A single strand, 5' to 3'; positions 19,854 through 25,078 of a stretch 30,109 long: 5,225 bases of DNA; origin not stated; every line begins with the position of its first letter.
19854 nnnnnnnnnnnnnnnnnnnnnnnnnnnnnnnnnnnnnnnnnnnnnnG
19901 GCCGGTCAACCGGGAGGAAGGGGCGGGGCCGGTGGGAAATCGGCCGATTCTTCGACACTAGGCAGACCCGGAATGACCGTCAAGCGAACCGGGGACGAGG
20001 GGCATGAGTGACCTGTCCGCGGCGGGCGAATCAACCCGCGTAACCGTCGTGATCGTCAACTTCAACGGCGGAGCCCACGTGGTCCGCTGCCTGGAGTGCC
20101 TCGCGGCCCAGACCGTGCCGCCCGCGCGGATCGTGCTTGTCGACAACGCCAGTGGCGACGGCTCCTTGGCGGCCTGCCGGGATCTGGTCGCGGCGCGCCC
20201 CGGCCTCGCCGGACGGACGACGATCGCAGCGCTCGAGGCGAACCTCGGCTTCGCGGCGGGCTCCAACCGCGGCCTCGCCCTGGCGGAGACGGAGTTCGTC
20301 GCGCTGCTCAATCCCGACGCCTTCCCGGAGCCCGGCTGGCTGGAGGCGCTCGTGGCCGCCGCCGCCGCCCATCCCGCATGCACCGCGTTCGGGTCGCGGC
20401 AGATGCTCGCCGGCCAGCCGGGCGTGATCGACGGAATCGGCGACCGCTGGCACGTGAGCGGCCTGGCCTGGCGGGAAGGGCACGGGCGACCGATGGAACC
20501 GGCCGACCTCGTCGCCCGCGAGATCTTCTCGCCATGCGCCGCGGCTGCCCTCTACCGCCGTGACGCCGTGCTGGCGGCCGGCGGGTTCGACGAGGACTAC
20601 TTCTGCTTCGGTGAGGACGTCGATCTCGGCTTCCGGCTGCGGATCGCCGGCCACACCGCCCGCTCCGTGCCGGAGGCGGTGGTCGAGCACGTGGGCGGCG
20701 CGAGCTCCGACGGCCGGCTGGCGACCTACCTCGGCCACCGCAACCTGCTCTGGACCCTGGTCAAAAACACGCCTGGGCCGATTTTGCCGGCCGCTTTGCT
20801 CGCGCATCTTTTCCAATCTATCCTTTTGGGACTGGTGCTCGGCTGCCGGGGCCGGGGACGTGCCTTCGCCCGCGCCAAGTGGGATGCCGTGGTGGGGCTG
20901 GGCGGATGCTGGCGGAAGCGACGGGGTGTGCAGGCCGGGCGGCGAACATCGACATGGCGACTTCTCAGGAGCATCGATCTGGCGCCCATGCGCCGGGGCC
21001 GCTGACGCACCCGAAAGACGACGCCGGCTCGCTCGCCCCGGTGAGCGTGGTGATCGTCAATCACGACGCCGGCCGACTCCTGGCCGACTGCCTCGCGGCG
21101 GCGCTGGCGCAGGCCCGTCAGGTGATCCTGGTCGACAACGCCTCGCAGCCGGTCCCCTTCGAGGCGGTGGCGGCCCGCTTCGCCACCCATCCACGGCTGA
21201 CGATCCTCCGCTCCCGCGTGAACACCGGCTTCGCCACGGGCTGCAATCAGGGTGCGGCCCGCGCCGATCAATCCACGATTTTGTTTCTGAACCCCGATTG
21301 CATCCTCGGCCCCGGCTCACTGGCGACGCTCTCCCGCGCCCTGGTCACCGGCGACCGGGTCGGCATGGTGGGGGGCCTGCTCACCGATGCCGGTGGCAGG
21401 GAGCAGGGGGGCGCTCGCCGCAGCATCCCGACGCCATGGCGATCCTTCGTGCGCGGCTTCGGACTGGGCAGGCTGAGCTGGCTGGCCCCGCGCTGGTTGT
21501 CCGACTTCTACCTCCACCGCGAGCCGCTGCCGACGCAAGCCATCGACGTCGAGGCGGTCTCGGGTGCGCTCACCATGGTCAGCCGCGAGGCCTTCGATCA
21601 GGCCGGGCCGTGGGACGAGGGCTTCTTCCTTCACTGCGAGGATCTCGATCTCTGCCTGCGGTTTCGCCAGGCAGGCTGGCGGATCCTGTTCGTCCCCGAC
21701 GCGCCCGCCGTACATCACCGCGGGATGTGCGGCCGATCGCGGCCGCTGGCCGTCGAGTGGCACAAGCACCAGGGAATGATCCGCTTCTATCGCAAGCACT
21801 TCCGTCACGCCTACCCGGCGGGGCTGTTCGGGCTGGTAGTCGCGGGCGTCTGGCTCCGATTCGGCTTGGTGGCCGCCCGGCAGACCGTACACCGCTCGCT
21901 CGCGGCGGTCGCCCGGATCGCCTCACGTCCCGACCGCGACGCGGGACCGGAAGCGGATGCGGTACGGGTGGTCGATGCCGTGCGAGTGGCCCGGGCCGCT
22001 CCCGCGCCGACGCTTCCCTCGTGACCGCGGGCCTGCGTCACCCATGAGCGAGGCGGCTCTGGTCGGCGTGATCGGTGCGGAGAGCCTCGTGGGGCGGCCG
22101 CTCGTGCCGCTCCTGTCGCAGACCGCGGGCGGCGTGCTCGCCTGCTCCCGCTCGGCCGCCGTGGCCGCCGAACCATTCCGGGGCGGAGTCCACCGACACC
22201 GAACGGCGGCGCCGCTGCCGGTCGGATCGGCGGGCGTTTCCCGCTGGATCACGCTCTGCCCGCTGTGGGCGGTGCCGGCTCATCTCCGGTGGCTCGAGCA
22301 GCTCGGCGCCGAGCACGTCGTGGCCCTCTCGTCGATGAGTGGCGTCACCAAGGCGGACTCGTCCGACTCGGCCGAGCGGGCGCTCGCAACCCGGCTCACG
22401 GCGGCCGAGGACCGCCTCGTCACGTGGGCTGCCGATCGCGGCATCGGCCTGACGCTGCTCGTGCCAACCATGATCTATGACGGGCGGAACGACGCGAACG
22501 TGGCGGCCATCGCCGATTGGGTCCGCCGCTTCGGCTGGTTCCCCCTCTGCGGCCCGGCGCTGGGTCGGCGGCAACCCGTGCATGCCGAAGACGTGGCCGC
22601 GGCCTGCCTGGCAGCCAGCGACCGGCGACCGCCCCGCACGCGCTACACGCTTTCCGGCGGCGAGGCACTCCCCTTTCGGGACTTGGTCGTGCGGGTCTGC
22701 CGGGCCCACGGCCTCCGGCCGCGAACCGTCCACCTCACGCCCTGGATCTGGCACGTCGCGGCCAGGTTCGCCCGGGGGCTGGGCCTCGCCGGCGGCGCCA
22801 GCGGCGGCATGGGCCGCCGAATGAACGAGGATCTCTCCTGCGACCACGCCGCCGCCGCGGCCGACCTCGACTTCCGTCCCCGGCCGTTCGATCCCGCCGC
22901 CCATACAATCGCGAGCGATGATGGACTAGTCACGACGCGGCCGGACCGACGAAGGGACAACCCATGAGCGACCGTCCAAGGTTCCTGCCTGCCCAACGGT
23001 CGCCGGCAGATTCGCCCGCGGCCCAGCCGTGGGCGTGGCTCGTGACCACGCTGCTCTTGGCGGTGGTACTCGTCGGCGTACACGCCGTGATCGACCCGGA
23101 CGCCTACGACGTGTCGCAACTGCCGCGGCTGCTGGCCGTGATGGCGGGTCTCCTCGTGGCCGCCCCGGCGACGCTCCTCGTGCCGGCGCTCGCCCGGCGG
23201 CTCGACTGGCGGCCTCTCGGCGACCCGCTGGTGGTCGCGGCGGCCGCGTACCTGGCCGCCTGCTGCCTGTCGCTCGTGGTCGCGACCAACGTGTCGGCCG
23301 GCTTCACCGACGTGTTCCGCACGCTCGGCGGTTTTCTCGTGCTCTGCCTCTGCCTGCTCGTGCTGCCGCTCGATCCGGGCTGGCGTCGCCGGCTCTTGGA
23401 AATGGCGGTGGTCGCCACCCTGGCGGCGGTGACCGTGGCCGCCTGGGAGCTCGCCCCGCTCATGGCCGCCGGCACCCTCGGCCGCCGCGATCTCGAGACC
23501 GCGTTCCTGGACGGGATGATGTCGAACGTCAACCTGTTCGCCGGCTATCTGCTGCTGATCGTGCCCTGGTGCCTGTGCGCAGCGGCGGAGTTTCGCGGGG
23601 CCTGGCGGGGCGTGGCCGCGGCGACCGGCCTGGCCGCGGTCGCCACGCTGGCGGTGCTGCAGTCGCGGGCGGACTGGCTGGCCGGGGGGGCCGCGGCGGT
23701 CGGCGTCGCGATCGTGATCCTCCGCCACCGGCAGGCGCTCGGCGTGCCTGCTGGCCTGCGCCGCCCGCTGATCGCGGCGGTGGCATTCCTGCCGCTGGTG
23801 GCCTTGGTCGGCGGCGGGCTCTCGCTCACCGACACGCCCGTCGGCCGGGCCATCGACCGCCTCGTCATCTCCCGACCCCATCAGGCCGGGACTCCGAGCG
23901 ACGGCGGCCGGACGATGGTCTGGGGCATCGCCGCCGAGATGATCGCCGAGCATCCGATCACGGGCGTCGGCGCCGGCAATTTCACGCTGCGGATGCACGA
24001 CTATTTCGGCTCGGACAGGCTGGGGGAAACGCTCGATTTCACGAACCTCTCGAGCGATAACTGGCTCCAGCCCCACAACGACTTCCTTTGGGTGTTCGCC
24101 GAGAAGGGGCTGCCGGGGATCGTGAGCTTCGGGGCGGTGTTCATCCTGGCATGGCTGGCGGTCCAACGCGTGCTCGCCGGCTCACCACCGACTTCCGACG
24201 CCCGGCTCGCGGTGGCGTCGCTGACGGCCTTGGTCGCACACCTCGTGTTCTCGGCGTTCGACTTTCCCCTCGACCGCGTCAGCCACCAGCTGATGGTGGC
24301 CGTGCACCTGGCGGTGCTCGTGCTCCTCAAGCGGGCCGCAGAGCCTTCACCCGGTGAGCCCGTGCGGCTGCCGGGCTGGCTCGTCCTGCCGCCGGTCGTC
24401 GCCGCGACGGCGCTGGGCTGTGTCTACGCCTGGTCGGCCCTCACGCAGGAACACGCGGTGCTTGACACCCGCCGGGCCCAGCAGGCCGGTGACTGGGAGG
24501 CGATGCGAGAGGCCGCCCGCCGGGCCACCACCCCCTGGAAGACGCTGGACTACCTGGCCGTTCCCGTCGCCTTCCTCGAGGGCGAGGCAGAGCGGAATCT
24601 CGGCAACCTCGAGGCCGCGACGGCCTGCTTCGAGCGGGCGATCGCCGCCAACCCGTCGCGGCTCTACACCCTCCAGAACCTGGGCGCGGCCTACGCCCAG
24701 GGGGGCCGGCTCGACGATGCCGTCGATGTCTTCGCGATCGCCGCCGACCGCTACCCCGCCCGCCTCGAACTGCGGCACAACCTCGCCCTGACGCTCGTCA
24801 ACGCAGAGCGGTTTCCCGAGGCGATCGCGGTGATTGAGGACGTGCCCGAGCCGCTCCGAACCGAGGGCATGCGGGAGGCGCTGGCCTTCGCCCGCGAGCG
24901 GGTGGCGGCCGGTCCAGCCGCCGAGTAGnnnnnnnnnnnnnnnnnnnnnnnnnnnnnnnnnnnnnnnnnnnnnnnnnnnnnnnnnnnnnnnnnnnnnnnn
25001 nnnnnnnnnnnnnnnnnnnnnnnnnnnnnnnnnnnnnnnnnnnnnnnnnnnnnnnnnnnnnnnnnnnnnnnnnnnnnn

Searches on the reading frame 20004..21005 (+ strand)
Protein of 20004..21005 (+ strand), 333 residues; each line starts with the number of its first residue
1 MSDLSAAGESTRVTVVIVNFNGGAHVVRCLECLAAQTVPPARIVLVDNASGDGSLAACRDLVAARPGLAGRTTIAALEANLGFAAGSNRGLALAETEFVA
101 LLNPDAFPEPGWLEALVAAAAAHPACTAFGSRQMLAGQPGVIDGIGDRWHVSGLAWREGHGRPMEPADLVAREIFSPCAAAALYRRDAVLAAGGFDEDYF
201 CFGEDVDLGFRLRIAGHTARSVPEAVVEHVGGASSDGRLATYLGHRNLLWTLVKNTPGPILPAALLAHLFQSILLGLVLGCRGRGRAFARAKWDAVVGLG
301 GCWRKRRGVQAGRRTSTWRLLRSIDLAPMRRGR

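Call 7: search_protein_families(library=pfam, proteins=[window:20004-21005:+], max_evalue=0.01)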
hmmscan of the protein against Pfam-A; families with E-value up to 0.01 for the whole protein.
window:20004-21005:+ (333 aa): 4 families
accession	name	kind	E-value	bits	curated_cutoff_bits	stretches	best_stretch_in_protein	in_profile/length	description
PF00535.33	Glycos_transf_2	-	2.5e-20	73.5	23.3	1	14-188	1-163/168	Glycosyl transferase family 2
PF13641.12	Glyco_tranf_2_3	-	1.6e-17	64.7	27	1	12-235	2-217/230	Glycosyltransferase like family 2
PF10111.15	Glyco_tranf_2_2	-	2.6e-05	24.3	27.3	0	173-252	159-235/276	Glycosyltransferase like family 2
PF13632.12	Glyco_trans_2_3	-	5.5e-05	23.5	27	1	180-228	75-122/198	Glycosyl transferase family group 2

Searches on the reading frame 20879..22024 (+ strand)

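Call 18: search_protein_families(library=pfam, proteins=[window:20879-22024:+], max_evalue=0.01)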
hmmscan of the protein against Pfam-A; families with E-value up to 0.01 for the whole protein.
window:20879-22024:+ (381 aa): 5 families
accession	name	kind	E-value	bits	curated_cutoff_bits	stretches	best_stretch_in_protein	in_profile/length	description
PF13641.12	Glyco_tranf_2_3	-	4.1e-16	60.1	27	1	54-276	2-208/230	Glycosyltransferase like family 2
PF00535.33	Glycos_transf_2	-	4.8e-14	53.1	23.3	1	56-181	1-129/168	Glycosyl transferase family 2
PF13632.12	Glyco_trans_2_3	-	2.3e-07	31.3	27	1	227-281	72-124/198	Glycosyl transferase family group 2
PF13712.12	Glyco_tranf_2_5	-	0.00017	21.8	27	1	118-273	41-180/210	Glycosyltransferase like family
PF10111.15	Glyco_tranf_2_2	-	0.0022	18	27.3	0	80-150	30-101/276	Glycosyltransferase like family 2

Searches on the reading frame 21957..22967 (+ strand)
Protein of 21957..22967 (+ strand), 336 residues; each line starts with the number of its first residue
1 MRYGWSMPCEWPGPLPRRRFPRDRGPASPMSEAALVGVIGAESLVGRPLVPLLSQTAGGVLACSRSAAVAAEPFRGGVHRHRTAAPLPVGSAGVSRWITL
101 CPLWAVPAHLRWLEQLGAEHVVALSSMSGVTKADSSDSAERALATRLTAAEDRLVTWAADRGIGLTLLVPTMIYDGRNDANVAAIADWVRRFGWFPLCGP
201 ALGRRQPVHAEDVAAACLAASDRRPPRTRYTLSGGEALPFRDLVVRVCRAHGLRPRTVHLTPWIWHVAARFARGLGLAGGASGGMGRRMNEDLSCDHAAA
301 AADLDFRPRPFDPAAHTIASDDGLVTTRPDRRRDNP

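Call 7: search_protein_families(library=pfam, proteins=[window:21957-22967:+], max_evalue=0.01)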
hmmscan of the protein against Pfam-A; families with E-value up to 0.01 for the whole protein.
window:21957-22967:+ (336 aa): 0 families

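Call 12: search_protein_families(library=ncbifam, proteins=[window:21957-22967:+], max_evalue=0.01)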
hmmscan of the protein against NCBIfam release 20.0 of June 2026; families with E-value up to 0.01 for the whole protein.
window:21957-22967:+ (336 aa): 1 family
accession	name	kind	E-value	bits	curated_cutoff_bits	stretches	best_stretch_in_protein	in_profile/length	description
TIGR03466.1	HpnA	hypoth_equivalog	0.00013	21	367.65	1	208-314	204-313/327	hopanoid-associated sugar epimerase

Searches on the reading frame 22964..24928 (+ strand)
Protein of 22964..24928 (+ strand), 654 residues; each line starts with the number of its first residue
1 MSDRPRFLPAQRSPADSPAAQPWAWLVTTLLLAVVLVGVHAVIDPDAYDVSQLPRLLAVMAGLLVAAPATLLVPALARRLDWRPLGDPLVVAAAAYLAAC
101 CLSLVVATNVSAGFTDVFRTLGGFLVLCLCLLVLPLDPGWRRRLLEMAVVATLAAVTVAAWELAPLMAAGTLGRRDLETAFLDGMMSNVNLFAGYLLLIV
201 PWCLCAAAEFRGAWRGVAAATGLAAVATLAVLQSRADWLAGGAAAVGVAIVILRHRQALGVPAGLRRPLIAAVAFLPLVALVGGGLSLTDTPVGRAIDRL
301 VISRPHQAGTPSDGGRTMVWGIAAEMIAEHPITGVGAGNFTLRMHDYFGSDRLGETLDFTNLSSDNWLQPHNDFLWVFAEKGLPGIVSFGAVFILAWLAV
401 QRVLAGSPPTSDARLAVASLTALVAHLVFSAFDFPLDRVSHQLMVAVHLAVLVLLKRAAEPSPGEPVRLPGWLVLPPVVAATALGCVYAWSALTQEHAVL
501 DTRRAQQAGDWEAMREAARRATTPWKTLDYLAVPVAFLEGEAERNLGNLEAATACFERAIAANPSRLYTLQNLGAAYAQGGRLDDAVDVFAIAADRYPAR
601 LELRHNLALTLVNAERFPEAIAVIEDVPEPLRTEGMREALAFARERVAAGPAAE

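Call 7: search_protein_families(library=pfam, proteins=[window:22964-24928:+], max_evalue=0.01)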
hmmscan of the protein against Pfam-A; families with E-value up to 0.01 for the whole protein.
window:22964-24928:+ (654 aa): 14 families
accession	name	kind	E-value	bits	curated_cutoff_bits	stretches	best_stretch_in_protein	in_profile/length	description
PF04932.20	Wzy_C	-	1e-17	64.7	31.7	1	223-389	4-148/149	O-Antigen ligase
PF07719.23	TPR_2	-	1.6e-09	37.5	27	1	537-565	5-33/34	Tetratricopeptide repeat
PF00515.34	TPR_1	-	2.7e-07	30.6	27.8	0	540-565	8-33/34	Tetratricopeptide repeat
PF13432.12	TPR_16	-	4e-06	27.6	32.7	1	538-599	2-63/65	Tetratricopeptide repeat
PF13181.12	TPR_8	-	5.9e-06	26.5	25.7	0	538-565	6-33/34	Tetratricopeptide repeat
PF14559.12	TPR_19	-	7.3e-06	26.7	25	1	581-631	5-55/68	Tetratricopeptide repeat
PF13428.12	TPR_14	-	1.1e-05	26.1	23.5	1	571-608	5-42/44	Tetratricopeptide repeat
PF13424.12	TPR_12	-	2.1e-05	25.1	30.1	1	540-591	10-69/77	Tetratricopeptide repeat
PF13374.12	TPR_10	-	2.3e-05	24.7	27.5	0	567-590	2-25/42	Tetratricopeptide repeat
PF13431.12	TPR_17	-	0.00011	22.6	24.4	0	555-587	1-33/34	Tetratricopeptide repeat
PF13414.12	TPR_11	-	0.00034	20.7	26.8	1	540-579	1-40/42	TPR repeat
PF13176.12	TPR_7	-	0.00043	20.6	27.9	0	569-592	1-24/36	Tetratricopeptide repeat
PF13174.12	TPR_6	-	0.0048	17.9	26.3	0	570-598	3-31/33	Tetratricopeptide repeat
PF13371.12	TPR_9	-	0.0094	16.4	35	1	547-600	9-62/73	Tetratricopeptide repeat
